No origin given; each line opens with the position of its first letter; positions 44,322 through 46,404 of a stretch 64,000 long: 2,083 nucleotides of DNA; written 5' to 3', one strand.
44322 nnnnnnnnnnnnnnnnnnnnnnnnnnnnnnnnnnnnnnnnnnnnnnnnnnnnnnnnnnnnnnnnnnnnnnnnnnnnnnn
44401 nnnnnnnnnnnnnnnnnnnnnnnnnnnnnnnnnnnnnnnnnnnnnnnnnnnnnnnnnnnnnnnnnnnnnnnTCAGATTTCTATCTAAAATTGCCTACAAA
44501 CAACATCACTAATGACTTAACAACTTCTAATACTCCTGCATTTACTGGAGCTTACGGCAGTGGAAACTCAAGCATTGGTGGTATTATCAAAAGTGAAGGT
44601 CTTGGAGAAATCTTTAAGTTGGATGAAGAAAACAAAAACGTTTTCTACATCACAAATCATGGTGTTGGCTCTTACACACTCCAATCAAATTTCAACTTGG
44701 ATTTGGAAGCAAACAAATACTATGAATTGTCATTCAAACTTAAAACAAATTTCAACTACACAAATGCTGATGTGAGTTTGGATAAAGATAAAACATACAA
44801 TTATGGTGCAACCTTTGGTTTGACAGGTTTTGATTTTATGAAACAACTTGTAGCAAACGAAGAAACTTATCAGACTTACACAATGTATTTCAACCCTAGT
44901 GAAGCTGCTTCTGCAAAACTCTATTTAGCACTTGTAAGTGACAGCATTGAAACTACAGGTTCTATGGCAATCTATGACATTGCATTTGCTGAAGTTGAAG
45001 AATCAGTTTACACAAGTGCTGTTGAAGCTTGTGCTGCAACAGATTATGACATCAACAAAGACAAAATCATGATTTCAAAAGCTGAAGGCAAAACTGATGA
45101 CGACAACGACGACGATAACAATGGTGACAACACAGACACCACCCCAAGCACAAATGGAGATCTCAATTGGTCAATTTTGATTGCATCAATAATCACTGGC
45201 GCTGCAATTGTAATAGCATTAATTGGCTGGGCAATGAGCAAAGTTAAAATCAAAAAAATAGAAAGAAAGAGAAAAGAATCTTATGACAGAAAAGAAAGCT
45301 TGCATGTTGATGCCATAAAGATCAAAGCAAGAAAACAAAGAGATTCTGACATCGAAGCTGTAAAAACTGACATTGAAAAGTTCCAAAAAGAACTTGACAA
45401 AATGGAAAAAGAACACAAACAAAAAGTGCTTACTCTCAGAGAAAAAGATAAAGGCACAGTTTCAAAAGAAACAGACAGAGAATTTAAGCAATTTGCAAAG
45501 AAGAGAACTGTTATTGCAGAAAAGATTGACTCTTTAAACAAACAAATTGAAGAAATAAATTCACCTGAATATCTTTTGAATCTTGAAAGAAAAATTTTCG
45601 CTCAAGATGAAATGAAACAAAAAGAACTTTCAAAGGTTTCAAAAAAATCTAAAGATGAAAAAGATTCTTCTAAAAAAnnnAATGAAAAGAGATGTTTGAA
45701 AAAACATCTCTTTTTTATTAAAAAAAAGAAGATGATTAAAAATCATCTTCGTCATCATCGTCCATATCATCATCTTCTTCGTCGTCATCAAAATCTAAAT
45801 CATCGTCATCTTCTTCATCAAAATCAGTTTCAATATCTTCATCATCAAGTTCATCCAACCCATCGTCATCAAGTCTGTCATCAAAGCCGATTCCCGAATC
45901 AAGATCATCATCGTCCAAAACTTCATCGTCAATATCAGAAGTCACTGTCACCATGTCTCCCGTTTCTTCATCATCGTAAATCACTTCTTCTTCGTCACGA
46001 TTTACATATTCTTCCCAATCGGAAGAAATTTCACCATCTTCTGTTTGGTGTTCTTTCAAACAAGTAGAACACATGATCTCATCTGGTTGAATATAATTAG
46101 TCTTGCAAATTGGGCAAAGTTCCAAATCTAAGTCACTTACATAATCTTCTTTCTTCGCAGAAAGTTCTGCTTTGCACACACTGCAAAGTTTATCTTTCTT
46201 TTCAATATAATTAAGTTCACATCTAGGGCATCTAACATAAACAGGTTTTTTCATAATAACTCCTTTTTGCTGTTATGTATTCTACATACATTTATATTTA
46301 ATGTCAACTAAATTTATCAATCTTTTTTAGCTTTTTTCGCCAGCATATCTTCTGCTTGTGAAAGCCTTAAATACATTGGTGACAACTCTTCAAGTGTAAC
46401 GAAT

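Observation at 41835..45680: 1281-aa surface protein: four or more CBM-like jelly-roll modules, a C-terminal TM anchor and a 150-aa basic coiled-coil cytoplasmic tail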

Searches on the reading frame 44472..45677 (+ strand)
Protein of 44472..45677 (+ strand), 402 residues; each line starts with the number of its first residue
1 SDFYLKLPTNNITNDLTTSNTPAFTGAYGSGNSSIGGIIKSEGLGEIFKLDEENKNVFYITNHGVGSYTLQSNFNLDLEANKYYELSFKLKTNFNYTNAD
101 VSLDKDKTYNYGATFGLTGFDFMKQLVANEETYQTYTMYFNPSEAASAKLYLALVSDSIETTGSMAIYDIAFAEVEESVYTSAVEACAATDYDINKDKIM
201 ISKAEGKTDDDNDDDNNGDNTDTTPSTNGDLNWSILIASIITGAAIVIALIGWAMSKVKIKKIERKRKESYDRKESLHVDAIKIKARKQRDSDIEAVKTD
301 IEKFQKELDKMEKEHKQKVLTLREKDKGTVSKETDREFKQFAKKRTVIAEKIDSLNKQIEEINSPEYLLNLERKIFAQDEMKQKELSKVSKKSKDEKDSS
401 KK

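Call 66: predict_structure(alignment_id=A6)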
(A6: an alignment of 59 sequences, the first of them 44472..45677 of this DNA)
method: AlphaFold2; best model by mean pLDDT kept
length: 402 residues; sequences in the alignment: 59
mean_pLDDT: 86.9   pTM: 0.53
mean pLDDT of the five models: 86.9, 86.3, 84.6, 84.1, 84.0
residues with pLDDT >= 90: 288; 70-90: 60; 50-70: 16; < 50: 38
segments of 3 or more residues with pLDDT < 50: 207-231, 261-271
pLDDT, mean of each block of 10 residues (from residue 1): 74 92 90 91 94 93 96 95 98 94 95 98 97 97 96 97 97 97 97 97 69 34 34 59 84 73 44 68 94 97 96 95 89 92 96 96 95 93 92 90 83
secondary structure, 60 per line:
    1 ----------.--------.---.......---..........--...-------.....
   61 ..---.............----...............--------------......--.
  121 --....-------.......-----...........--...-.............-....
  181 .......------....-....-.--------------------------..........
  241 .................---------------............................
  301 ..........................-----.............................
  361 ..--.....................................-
elements in order: E24-30 E34-40 E56-62 E66-78 E83-94 E112-117 E123-126 E134-140 E146-156 E163-175 H177-187 H194-197 E199-202 H231-257 H273-326 H332-362 H365-401
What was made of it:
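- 44442..45032 (+): Module 4 (aa 870-1066), closing IYDIAF. Its best structural matches are CBM4-2, CBM61, CBM22, CBM11 and MAM. AF2 pLDDT above 90 (call 66).
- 45243..45677 (+): Cytoplasmic tail (aa 1137-1281): basic juxtamembrane stretch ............, near-invariant Y1150-D-R, then three long helices at 1152-1205, 1211-1241 and 1244-1280. AF2 pLDDT 89-97 for the helices (call 66).
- On Pfam CBM_4_9 (PF02018) / CBM22: The model has pLDDT above 90 in module 4 (call 66).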

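Call 69: fold_search(model_id=the predicted structure, library=pdb)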
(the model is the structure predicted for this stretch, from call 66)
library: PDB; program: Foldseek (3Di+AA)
matches with E <= 10: 1163; with E <= 0.001: 44
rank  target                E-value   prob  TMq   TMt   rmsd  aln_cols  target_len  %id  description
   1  2y64_A                6.1e-07  1.00  0.29  0.63   5.1       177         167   11  Xylopentaose binding mutated (X-2 L110F) CBM4-2 Carbohydrate Binding Module from a Thermostable Rhodothermus marinus X (released 2012-03-07)
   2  1k42_MODEL_1_A        1.5e-06  1.00  0.29  0.62   5.2       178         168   12  The Solution Structure of the CBM4-2 Carbohydrate Binding Module from a Thermostable Rhodothermus marinus Xyla (released 2002-05-29)
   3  4bj0_A                1.7e-06  1.00  0.28  0.61   5.2       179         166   11  Xyloglucan binding module (CBM4-2 X2-L110F) in complex with branched xyloses (released 2014-04-23)
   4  2y6j                  2.0e-06  1.00  0.28  0.61   5.3       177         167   13  X-2 engineered mutated CBM4-2 Carbohydrate Binding Module from a Thermostable Rhodothermus marinus Xylanase (released 2012-03-07)
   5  3jxs_A                3.0e-06  1.00  0.27  0.59   5.4       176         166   11  Crystal structure of XG34, an evolved xyloglucan binding CBM (released 2009-10-27)
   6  8xmz_A                7.3e-06  1.00  0.24  0.56   5.6       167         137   17  Crystal structure of a novel porphyran-binding carbohydrate binding module (released 2024-01-17)
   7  2y6k_A                7.7e-06  1.00  0.27  0.60   5.3       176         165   11  Xylotetraose bound to X-2 engineered mutated CBM4-2 Carbohydrate Binding Module from a Thermostable Rhodothermus marin (released 2012-03-07)
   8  5x7o_A                8.2e-06  1.00  0.28  0.10   4.5       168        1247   15  Crystal structure of Paenibacillus sp. 598K alpha-1,6-glucosyltransferase (released 2017-07-26)
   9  8ic1_A                1.6e-05  1.00  0.25  0.21   6.2       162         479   10  endo-alpha-D-arabinanase EndoMA1 D51N mutant from Microbacterium arabinogalactanolyticum in complex with arabinooligos (released 2023-08-16)
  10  8hhv_A                1.7e-05  1.00  0.23  0.20   6.6       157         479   11  endo-alpha-D-arabinanase EndoMA1 from Microbacterium arabinogalactanolyticum (released 2023-08-16)
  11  4w8j                  3.0e-05  1.00  0.23  0.10   4.6       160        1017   11  Structure of the full-length insecticidal protein Cry1Ac reveals intriguing details of toxin packaging into in vivo form (released 2014-09-17)
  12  6zps_AAA              5.4e-05  1.00  0.24  0.16   7.2       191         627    8  Structure of Unliganded MgGH51 a-L-Arabinofuranosidase Crystal Type 3 Collected at 2.75 A (released 2020-11-11)
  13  8a28_A                5.7e-05  1.00  0.23  0.24   9.0       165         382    9  Structure of the astacin zymogen of LAST-MAM from Limulus polyphemus (released 2022-10-19)
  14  2xon_L                9.2e-05  1.00  0.26  0.62   4.2       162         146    7  Structure of TmCBM61 in complex with beta-1,4-galactotriose at 1.4 A resolution (released 2010-09-08)
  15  4xup_C                1.1e-04  1.00  0.22  0.48   6.8       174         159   12  Structure of the N-terminal CBM22-1-CBM22-2 tandem domain from Paenibacillus barcinonensis Xyn10C (released 2015-06-03)
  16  1gu3_A                1.2e-04  1.00  0.23  0.54   5.4       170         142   12  CBM4 structure and function (released 2002-09-26)
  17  4xup_E                1.2e-04  1.00  0.23  0.48   6.9       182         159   10  Structure of the N-terminal CBM22-1-CBM22-2 tandem domain from Paenibacillus barcinonensis Xyn10C (released 2015-06-03)
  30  5l73_A                4.8e-04  1.00  0.28  0.59   4.5       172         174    9  MAM domain of human neuropilin-1 (released 2016-10-26)
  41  5l73_B                8.7e-04  1.00  0.25  0.51   5.4       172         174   10  MAM domain of human neuropilin-1 (released 2016-10-26)
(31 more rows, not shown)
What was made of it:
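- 44442..45032 (+): Foldseek: 2y64_A E 6e-7, TM 0.63; 2xon TM 0.62; 5l73 TM 0.59 (call 69).
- On Pfam CBM_4_9 (PF02018) / CBM22: Foldseek: CBM4-2 (2y64_A) E 6.1e-7, TM 0.63; CBM4 (1gu3) TM 0.54; CBM22 (4xup) TM 0.48 (call 69).
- Closest known: CBM family 4 / CBM_4_9 / CBM22 type-B carbohydrate-binding modules. Same: Same β-jelly-roll fold: TM 0.6 over about 170 residues, Foldseek E about 1e-6 (call 69).
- Fold: module 4 against CBM4-2 (2y64/1k42) gave E 6e-7 to 1.5e-6 and TM 0.62-0.63, and also matched a porphyran-binding CBM, CBM61, CBM22, CBM11 and MAM (call 69).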

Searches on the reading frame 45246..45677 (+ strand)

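Call 21: search_protein_families(library=pfam, proteins=[window:45246-45677:+], max_evalue=10)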
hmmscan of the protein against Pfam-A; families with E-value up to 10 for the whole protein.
window:45246-45677:+ (144 aa): 9 families
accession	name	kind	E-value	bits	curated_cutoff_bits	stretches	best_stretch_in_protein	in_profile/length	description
PF20667.3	Sec10_N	-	0.0039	17.7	27.4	1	38-120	21-105/118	Exocyst complex component Sec10, N-terminal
PF05531.17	NPV_P10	-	0.11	13.5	29.8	1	34-59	11-36/75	Nucleopolyhedrovirus P10 protein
PF24580.1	DUF7607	-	0.35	11.4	27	1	27-62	39-74/110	Domain of unknown function (DUF7607)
PF02011.21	Glyco_hydro_48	-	0.58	9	25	1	47-132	506-589/619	Glycosyl hydrolase family 48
PF14362.11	DUF4407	-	1.8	8.2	31.3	1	15-134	115-224/297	Domain of unknown function (DUF4407)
PF01496.24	V_ATPase_I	-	1.8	6.8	30.7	1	36-139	32-138/815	V-type ATPase 116kDa subunit family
PF20570.3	DUF6779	-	5.4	8.1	28.1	0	4-56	41-93/108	Domain of unknown function (DUF6779)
PF07798.16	CCDC90-like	-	6.3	7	33.5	1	11-95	49-136/175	Coiled-coil domain-containing protein 90-like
PF16360.10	GTP-bdg_M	-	8.4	7.5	29.5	1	82-106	46-70/79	GTP-binding GTPase Middle Region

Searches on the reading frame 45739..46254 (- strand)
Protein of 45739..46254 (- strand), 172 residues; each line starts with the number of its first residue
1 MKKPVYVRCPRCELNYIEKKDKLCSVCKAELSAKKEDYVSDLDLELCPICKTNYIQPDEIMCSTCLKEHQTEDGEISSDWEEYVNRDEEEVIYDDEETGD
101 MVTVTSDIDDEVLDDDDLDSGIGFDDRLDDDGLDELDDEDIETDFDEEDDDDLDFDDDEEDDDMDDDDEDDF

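Call 3: search_protein_families(library=pfam, proteins=[window:45739-46254:-], max_evalue=1)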
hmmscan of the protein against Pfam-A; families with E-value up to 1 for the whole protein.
window:45739-46254:- (172 aa): 11 families
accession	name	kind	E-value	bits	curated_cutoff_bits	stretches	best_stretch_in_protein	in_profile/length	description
PF18912.6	DZR_2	-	0.00019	21.7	27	2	8-33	9-33/56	Double zinc ribbon domain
PF12773.13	DZR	-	0.0005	20.6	27.3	1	9-65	1-44/45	Double zinc ribbon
PF13248.11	Zn_ribbon_3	-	0.0013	18.6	27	2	47-65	5-22/26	zinc-ribbon domain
PF14768.12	RPA_interact_C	-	0.05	14.6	25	1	46-71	1-27/80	Replication protein A interacting C-terminal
PF00097.31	zf-C3HC4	-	0.071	13.4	21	1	47-71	1-31/40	Zinc finger, C3HC4 type (RING finger)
PF17032.10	Zn_ribbon_15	-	0.097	13.9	28.9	1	2-34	33-65/73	zinc-ribbon family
PF18551.6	TackOD1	-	0.17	11.8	32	1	16-75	119-179/188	Thaumarchaeal output domain 1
PF14772.11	NYD-SP28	-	0.18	12.3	22.1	1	16-42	69-95/102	Sperm tail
PF17026.10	zf-RRPl_C4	-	0.75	10.4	28.9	0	8-85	3-78/108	Putative ribonucleoprotein zinc-finger pf C4 type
PF14901.11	Jiv90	-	0.84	10.3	27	0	61-78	28-45/90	Cleavage inducing molecular chaperone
PF23470.1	Zn_ribbon_PF0610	-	0.96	9.7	26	0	7-19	19-31/39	PF0610 rubredoxin-like zinc beta-ribbon domain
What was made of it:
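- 45736..46254 (-): Convergent neighbour, listed for context only; no link is shown. It is 172 aa: two CxxC...CxxC zinc ribbons plus an acidic tail of about 90 aa that always ends DDF. Sub-threshold Pfam DZR/DZR_2 hits (call 3).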

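Call 4: search_protein_families(library=ncbifam, proteins=[window:45739-46254:-], max_evalue=1)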
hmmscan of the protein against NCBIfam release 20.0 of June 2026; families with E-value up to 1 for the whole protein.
window:45739-46254:- (172 aa): 2 families
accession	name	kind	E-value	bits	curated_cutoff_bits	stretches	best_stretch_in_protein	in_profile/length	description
TIGR03826.1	YvyF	hypoth_equivalog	0.0088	16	124.15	1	43-72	2-31/137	TIGR03826 family flagellar region protein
NF003214.0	PRK04179.1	equivalog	0.036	14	71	1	2-36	13-47/62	50S ribosomal protein L37e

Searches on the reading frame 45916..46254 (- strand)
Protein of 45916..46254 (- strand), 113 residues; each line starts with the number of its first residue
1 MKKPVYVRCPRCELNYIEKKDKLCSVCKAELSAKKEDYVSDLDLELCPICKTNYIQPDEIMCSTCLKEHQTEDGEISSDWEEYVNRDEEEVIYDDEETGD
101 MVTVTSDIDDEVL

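Call 35: find_homologous_proteins(query=window:45916-46254:-, max_evalue=0.001)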
Query seq(113 aa) (113 aa): 486 proteins with E <= 0.001 among 488 candidates; the best 120 are listed.
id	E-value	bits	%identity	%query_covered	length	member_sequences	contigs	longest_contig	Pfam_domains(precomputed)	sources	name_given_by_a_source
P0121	1.6e-59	217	90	93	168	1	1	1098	-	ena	-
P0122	4.9e-59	215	90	93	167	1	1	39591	-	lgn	-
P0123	1.8e-58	214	90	93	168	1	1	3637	-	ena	-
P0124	1.8e-58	214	90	93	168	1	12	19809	-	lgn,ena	-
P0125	2.1e-58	213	90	93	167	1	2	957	-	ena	-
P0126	2.1e-58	213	90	93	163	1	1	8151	-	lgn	-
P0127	2.2e-58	213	90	93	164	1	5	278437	-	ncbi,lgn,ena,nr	ncbi:MAG: hypothetical protein IJX00_04470 [Clostridia bacterium]|nr:hypothetical protein [Clostridi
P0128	2.2e-58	213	90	93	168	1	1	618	-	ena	-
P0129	2.3e-58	213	90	93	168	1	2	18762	-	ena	-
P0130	2.3e-58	213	90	93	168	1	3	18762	-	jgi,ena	jgi:hypothetical protein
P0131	2.3e-58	213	90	93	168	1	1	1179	-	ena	-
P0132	2.9e-58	213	87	93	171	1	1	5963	-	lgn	-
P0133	4.2e-58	212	84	93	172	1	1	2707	-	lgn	-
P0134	5.5e-58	212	83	100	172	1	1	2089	-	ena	-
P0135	6.4e-58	212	89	93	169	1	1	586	-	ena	-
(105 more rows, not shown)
